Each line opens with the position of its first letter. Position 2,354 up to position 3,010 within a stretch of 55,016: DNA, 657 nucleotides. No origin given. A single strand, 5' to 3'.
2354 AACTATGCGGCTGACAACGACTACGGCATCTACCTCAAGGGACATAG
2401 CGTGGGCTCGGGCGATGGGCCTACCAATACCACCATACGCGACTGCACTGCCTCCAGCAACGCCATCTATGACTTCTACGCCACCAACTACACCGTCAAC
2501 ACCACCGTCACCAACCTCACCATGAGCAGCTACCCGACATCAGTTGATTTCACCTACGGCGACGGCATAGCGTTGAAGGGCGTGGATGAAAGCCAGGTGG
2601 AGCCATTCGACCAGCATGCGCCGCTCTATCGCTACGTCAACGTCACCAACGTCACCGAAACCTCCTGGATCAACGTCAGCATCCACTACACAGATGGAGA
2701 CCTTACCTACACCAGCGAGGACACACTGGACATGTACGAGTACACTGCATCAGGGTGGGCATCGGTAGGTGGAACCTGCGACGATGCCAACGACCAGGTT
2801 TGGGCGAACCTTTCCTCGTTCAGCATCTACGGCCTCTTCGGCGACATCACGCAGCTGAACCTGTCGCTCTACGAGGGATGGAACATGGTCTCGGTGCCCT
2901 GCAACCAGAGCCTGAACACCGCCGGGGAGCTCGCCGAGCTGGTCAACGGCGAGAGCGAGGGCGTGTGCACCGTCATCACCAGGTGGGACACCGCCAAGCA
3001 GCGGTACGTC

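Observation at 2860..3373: Conserved bipartite C-terminal module (about 170 aa) ending PGPS, a candidate uncharacterized surface-anchoring or assembly domain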

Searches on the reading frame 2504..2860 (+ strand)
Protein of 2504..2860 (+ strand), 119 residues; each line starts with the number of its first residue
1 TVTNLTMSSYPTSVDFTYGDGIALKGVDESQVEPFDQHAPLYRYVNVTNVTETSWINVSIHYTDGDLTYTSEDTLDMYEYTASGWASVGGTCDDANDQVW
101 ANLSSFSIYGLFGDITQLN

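Call 57: search_protein_families(library=ncbifam, proteins=[window:2504-2860:+], max_evalue=1)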
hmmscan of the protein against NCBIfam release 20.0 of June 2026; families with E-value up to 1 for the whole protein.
window:2504-2860:+ (119 aa): 0 families
